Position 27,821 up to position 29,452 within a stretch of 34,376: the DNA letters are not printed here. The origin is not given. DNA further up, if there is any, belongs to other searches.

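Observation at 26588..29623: SAM-I riboswitch in front of a zinc-ribbon ThrC homologue linked to a CysO-type sulfur carrier: candidate SAM-repressed homocysteine synthesis from O-phosphohomoserine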

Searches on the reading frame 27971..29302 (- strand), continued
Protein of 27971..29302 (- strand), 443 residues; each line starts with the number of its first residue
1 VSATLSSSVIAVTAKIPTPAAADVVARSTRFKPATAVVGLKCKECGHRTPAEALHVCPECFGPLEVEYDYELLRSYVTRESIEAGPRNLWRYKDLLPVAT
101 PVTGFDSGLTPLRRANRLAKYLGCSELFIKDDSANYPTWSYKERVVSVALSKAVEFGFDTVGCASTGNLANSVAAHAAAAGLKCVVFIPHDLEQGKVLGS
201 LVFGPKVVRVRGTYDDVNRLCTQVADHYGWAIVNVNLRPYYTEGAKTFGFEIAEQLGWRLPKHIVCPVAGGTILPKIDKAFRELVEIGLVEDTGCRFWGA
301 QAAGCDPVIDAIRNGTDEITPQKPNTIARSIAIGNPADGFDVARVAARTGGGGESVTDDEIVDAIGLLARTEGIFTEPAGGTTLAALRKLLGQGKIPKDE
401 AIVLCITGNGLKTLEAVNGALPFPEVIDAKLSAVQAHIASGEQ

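Call 27: search_dna_similar(query=window:27971-29302:-, collection=plasmids, mode=protein, max_evalue=1e-30, max_rows=30)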
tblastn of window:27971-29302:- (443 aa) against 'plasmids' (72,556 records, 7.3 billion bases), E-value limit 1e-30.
Records with a match: 92; places in all: 95; records where one place covers at least 80% of the query: 64.
Best place of each record, by identity: <60% 92.
By first word of the organism name: Azospirillum 10; Mesorhizobium 7; Natrinema 6; Haloarcula 5; Priestia 5; Haladaptatus 4; Halorussus 4; Aminobacter 4; Acinetobacter 4; Haloferax 3; and 30 more.
By predicted mobility (MOB-suite, as given by PLSDB): non-mobilizable 77; mobilizable 10; conjugative 5.
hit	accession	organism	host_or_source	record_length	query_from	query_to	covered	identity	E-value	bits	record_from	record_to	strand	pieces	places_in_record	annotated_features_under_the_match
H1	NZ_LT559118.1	Nonomuraea gerenzanensis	-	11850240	28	438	93%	51.7%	1e-115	379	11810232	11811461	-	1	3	none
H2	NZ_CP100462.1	Salinigranum marinum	cell culture,Saline soil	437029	37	435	90%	38.7%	5e-65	233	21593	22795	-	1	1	thrC: threonine synthase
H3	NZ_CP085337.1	Haladaptatus halobius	cell culture,saline soil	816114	37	442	92%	37.6%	3e-65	234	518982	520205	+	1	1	thrC: threonine synthase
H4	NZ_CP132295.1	Natronococcus sp. AD-5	cell culture,sediment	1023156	37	435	90%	37.6%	3e-62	225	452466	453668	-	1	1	record has no annotation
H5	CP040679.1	Halostella pelagica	pure culture,isolated from salted brown ...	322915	37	436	90%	37.3%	2e-61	223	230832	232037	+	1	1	record has no annotation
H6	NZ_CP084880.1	Natrinema halophilum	pure culture,salt mine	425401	37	435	90%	37.3%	9e-62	224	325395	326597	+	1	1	thrC: threonine synthase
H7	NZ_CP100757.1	Natrinema gelatinilyticum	marine sediment,sediment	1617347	37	435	90%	37.3%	5e-59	216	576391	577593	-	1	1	record has no annotation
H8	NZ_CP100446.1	Natrinema caseinilyticum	marine sediment,sediment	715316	37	435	90%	37.1%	5e-59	216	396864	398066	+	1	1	thrC: threonine synthase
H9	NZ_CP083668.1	Haloprofundus halobius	cell culture,salt lake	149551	40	443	91%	36.3%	1e-58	214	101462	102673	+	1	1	thrC: threonine synthase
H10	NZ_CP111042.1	Haladaptatus caseinilyticus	cell culture,sediment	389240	37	412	85%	38.9%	3e-59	216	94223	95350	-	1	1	thrC: threonine synthase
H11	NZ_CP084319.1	Haloterrigena alkaliphila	Salt lake,Salt lake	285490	37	436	90%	36.3%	9e-60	218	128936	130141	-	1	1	thrC: threonine synthase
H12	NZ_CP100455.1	Halomarina sp. BND7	cell culture,sediment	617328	14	420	92%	35.4%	7e-49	186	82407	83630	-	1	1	threonine synthase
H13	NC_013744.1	Haloterrigena turkmenica DSM 5511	-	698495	37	442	92%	35.5%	7e-59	215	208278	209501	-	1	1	thrC: threonine synthase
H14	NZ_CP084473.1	Natrinema sp. DC36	cell culture,sediment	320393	37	436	90%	35.8%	2e-58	214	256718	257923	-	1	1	thrC: threonine synthase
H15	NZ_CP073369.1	Haloarcula sinaiiensis ATCC 33800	cell culture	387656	35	443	92%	34.7%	7e-58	213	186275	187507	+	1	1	thrC: threonine synthase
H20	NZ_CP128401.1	Candidatus Chlorohelix allophototropha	Single colony of Candidatus Chlorohelix ...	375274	35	422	88%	36.5%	1e-53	200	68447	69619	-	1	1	threonine synthase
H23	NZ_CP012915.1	Azospirillum brasilense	Digitaria eriantha,microbe,root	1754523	35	426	88%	35.4%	2e-52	197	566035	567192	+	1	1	none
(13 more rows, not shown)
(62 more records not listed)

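Call 28: get_annotated_region(hit=H1, flank=5000)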
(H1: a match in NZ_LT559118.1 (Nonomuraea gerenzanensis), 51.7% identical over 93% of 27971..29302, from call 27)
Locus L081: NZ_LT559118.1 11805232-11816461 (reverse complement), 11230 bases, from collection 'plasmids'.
description: Nonomuraea gerenzanensis isolate nono1 plasmid I, complete sequence
organism: Nonomuraea gerenzanensis (NCBI taxid 93944)
taxonomy: Bacteria; Actinomycetota; Actinomycetes; Streptosporangiales; Streptosporangiaceae; Nonomuraea; Nonomuraea gerenzanensis
host: -; source: -; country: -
typing (MOB-suite, as given by PLSDB): non-mobilizable
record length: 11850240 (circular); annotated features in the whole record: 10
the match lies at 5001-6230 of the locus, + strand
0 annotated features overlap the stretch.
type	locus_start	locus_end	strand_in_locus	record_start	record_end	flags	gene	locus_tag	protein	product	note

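Call 37: get_annotated_region(hit=H2, flank=3000)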
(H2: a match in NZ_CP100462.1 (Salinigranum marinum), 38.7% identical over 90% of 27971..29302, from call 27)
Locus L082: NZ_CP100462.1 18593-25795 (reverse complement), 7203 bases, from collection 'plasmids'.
description: Salinigranum marinum strain ZS-10 plasmid unnamed1, complete sequence
organism: Salinigranum marinum (NCBI taxid 1515595)
taxonomy: Archaea; Euryarchaeota; Halobacteria; Halobacteriales; Haloferacaceae; Salinigranum; Salinigranum marinum
host: -; source: cell culture,Saline soil; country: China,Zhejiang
typing (MOB-suite, as given by PLSDB): non-mobilizable
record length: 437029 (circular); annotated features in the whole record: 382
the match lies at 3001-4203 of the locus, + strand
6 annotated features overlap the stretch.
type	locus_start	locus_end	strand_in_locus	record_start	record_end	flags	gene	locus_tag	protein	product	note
CDS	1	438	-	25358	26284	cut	-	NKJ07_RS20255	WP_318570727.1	acetamidase/formamidase family protein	-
CDS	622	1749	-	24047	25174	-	-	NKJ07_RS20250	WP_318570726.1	oligopeptide/dipeptide ABC transporter ATP-binding protein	GO:0015833 - peptide transport [Evidence IEA]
CDS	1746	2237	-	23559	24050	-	-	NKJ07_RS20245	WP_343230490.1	oligopeptide/dipeptide ABC transporter ATP-binding protein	GO:0015833 - peptide transport [Evidence IEA]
CDS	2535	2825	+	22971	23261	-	-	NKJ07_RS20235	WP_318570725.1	zinc-binding dehydrogenase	-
CDS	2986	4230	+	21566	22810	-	thrC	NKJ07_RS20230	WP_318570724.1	threonine synthase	GO:0009088 - threonine biosynthetic process [Evidence IEA]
CDS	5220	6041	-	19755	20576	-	-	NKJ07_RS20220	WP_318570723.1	IS5 family transposase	-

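Call 38: get_annotated_region(hit=H20, flank=3000)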
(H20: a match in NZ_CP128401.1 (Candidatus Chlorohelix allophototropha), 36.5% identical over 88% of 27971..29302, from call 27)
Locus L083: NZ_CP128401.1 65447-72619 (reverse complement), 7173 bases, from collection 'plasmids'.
description: Candidatus Chlorohelix allophototropha isolate L227-S17 plasmid unnamed1, complete sequence
organism: Candidatus Chlorohelix allophototropha (NCBI taxid 3003348)
taxonomy: Bacteria; Chloroflexota; Chloroflexia; Candidatus Chloroheliales; Candidatus Chloroheliaceae; Candidatus Chlorohelix; Candidatus Chlorohelix allophototropha
host: -; source: Single colony of Candidatus Chlorohelix allophototropha from a non-axenic enrichment (subculture 19.9); ...; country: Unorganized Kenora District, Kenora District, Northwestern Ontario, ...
typing (MOB-suite, as given by PLSDB): non-mobilizable
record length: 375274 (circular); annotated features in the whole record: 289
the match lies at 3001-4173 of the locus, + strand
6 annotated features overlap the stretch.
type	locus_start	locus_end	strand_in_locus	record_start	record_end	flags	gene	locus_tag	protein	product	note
CDS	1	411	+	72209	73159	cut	-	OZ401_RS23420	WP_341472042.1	sugar ABC transporter permease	-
CDS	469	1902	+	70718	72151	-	-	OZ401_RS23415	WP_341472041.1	ABC transporter substrate-binding protein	-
CDS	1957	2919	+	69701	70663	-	-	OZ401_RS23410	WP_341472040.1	phosphoglycerate dehydrogenase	-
CDS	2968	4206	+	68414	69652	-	-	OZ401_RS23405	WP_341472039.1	threonine synthase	-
CDS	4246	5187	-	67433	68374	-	-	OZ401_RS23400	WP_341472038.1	response regulator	GO:0000160 - phosphorelay signal transduction system [Evidence IEA]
CDS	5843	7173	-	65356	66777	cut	-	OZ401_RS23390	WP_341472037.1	HAMP domain-containing sensor histidine kinase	GO:0007165 - signal transduction [Evidence IEA]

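Call 39: get_annotated_region(hit=H23, flank=3000)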
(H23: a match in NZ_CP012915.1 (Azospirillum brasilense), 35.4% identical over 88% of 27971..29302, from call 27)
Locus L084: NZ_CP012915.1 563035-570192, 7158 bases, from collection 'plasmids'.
description: Azospirillum brasilense strain Sp 7 plasmid ABSP7_p1, complete sequence
organism: Azospirillum brasilense (NCBI taxid 192)
taxonomy: Bacteria; Pseudomonadota; Alphaproteobacteria; Rhodospirillales; Azospirillaceae; Azospirillum; Azospirillum brasilense
host: -; source: Digitaria eriantha,microbe,root; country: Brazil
typing (MOB-suite, as given by PLSDB): non-mobilizable; replicon rep_cluster_622
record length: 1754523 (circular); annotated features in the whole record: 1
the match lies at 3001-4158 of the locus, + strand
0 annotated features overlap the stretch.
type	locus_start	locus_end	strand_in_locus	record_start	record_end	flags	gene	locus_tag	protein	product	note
